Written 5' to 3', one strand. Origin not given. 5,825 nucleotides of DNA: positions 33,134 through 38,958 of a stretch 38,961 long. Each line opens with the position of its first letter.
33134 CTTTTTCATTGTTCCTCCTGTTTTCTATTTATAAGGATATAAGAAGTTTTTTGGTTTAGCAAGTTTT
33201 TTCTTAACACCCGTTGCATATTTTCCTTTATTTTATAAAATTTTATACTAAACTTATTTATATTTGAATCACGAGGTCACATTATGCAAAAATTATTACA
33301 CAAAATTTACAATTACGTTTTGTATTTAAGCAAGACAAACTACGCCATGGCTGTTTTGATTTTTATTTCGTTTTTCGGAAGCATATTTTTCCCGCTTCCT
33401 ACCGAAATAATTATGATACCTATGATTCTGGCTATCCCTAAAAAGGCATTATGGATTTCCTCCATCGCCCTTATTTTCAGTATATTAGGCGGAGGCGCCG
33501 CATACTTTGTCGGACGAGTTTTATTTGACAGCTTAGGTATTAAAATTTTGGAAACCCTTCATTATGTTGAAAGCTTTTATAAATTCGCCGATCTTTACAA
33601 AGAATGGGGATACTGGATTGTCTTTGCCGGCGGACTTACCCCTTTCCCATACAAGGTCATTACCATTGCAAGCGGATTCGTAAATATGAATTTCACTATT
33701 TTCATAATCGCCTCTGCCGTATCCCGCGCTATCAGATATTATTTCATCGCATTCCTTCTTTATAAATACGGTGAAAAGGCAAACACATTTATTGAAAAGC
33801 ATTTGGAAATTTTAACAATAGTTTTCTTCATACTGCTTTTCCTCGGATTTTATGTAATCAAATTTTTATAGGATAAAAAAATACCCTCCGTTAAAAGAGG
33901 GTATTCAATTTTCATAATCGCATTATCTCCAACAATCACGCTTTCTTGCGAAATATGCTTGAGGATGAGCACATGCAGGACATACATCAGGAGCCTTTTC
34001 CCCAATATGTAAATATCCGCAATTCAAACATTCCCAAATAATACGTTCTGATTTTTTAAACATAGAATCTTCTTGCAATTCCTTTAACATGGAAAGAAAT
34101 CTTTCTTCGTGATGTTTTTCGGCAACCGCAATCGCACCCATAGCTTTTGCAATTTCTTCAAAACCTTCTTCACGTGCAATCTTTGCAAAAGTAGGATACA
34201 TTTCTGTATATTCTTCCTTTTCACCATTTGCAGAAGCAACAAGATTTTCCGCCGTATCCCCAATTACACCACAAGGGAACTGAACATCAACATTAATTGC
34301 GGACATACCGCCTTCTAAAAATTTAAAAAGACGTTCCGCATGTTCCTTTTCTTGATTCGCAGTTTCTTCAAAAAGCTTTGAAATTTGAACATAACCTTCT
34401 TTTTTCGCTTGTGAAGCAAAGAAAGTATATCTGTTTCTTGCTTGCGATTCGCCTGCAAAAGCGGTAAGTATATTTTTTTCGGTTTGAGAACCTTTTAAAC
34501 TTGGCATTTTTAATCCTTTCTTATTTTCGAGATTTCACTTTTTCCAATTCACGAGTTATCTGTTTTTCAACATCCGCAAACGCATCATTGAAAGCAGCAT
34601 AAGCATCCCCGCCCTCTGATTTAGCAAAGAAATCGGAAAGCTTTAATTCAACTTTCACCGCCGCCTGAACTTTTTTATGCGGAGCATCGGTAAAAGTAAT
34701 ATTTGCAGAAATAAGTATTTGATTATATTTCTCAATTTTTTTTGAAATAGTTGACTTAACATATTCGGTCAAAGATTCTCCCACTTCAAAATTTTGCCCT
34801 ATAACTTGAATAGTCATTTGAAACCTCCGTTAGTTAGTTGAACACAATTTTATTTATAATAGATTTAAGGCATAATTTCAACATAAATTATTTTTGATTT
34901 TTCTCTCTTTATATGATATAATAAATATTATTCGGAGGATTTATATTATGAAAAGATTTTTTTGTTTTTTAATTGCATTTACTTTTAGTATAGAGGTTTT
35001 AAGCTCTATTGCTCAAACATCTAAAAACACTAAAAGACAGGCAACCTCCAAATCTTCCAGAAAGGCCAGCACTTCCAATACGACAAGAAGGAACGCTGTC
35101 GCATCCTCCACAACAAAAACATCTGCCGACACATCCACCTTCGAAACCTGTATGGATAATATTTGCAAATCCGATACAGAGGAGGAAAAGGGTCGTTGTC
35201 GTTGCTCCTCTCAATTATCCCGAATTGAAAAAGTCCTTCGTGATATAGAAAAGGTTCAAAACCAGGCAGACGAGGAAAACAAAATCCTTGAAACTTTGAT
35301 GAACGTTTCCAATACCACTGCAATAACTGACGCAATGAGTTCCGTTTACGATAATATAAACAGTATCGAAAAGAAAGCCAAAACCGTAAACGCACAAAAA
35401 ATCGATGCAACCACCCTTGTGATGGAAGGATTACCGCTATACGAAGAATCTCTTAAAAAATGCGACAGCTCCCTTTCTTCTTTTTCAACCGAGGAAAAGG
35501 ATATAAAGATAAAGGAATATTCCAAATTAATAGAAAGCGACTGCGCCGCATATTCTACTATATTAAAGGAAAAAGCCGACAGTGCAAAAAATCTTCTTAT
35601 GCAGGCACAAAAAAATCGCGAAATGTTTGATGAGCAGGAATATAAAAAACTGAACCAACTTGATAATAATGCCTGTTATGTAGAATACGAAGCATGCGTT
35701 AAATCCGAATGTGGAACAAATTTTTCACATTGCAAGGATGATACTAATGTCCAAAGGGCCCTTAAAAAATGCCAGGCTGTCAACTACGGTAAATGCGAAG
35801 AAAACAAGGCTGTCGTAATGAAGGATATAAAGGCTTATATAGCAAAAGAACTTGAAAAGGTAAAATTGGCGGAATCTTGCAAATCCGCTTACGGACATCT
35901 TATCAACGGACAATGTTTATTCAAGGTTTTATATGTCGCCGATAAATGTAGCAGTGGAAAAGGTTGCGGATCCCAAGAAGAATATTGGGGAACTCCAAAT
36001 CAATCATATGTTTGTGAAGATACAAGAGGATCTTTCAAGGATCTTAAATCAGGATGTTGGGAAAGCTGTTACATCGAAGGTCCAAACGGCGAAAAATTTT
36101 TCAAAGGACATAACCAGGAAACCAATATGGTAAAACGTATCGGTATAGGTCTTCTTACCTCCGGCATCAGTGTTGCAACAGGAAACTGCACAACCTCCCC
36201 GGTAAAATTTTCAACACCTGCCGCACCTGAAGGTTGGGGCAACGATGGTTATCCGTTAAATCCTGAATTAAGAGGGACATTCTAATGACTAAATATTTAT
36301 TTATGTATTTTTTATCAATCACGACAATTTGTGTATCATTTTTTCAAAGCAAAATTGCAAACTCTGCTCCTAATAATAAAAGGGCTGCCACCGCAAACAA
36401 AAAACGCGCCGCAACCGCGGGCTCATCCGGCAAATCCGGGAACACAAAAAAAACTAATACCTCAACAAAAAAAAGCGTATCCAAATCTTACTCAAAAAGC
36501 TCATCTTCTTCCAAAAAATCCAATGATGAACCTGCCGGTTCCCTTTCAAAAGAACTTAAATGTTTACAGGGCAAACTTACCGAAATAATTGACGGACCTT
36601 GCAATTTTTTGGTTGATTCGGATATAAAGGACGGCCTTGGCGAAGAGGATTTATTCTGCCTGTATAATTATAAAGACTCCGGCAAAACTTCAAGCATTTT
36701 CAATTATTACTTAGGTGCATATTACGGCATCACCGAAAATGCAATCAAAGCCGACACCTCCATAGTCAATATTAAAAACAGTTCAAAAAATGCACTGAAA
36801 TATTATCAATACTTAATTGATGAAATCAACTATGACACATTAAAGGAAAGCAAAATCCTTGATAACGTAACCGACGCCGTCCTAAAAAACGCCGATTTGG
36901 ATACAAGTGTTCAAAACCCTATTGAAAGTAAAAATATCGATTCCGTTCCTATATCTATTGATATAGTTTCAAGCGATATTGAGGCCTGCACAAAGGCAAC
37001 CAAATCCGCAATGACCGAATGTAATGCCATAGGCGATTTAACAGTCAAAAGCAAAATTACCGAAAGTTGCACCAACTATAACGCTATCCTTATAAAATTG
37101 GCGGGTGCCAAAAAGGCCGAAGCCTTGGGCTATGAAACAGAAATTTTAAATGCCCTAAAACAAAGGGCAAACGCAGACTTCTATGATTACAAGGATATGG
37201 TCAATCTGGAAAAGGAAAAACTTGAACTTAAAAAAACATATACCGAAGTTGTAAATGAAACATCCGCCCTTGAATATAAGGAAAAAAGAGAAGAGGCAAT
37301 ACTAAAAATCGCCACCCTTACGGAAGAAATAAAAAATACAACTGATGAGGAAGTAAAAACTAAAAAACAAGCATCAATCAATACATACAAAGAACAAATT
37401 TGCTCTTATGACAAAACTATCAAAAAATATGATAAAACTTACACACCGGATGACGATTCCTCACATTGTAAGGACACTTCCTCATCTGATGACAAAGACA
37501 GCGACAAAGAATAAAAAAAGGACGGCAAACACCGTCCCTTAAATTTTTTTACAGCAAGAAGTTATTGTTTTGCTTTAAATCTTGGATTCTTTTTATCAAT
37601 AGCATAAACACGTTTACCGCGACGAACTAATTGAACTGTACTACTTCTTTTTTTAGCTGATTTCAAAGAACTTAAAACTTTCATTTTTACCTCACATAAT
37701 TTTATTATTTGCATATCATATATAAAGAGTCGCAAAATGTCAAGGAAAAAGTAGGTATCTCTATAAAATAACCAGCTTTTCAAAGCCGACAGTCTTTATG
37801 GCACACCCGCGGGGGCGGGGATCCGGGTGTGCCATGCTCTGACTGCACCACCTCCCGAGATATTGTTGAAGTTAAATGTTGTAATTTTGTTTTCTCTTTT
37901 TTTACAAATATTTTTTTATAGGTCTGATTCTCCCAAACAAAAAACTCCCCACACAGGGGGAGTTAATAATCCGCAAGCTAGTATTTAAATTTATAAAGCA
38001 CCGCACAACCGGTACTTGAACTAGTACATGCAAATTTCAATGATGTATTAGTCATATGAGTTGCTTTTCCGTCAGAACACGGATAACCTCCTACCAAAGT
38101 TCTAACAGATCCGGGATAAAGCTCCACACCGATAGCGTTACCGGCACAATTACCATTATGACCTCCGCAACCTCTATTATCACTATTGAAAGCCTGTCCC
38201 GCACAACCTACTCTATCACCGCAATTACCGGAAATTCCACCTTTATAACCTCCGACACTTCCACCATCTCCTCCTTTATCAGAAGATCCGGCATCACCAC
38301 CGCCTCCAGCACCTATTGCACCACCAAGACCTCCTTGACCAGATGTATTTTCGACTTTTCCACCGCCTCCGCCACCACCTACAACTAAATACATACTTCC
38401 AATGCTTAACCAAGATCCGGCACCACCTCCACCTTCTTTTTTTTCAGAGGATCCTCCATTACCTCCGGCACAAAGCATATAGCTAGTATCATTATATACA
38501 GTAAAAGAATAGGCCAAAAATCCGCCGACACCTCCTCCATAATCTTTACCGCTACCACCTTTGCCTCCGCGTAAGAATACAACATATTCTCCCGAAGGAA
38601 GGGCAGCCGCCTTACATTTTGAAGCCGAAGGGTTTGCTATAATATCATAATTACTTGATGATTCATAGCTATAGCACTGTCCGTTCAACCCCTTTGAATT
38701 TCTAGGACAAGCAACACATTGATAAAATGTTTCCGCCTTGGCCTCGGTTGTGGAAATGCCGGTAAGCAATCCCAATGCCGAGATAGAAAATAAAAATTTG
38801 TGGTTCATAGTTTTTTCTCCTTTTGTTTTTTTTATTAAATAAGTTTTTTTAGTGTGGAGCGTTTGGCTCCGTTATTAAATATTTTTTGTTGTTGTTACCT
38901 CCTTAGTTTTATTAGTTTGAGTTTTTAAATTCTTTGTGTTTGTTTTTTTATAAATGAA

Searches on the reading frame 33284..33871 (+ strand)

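Call 15: search_protein_families(library=pfam, proteins=[window:33284-33871:+], max_evalue=0.001)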
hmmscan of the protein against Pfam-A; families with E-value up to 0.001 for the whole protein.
window:33284-33871:+ (195 aa): 1 family
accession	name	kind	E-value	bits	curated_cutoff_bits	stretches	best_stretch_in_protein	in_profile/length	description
PF09335.16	VTT_dom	-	1.2e-10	42.3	33.9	1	38-160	1-122/123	VTT domain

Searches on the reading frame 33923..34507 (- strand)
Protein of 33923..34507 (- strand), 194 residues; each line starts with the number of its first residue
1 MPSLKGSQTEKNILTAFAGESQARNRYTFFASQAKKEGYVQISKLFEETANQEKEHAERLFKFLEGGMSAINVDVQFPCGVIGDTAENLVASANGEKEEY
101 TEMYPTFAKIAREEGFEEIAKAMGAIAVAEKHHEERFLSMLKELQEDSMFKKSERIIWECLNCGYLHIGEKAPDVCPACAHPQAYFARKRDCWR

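Call 15: search_protein_families(library=pfam, proteins=[window:33923-34507:-], max_evalue=0.001)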
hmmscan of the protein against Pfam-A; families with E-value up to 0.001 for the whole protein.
window:33923-34507:- (194 aa): 4 families
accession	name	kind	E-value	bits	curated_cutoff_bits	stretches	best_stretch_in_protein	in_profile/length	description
PF02915.23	Rubrerythrin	-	5.2e-34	118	22.8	1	12-140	2-136/137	Rubrerythrin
PF21349.2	RUBY_RBDX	-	6.6e-14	51.5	26.5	1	158-186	1-29/30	Rubrerythrin, rubredoxin-like domain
PF00210.30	Ferritin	-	7.3e-08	32.9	24.5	1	16-145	7-140/142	Ferritin-like domain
PF23458.2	DUF7130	-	1.7e-05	25.1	35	1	142-186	39-83/89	Domain of unknown function (DUF7130)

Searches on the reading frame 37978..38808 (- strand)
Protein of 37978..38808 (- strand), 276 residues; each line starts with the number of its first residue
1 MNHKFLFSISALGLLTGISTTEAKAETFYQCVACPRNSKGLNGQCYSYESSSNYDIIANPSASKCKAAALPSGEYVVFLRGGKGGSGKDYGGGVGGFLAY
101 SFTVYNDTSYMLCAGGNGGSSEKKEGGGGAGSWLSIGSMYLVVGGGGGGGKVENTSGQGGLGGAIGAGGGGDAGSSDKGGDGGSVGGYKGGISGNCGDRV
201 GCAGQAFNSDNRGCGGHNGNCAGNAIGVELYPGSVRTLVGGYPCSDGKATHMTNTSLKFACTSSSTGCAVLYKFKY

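Call 15: search_protein_families(library=pfam, proteins=[window:37978-38808:-], max_evalue=0.001)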
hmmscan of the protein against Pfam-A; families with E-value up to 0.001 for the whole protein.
window:37978-38808:- (276 aa): 0 families

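Call 24: find_encoding_contigs(protein=window:37978-38808:-, flank=10000, max_places=10)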
Protein window:37978-38808:- (276 aa): no gene with exactly this product is on record in the collection.
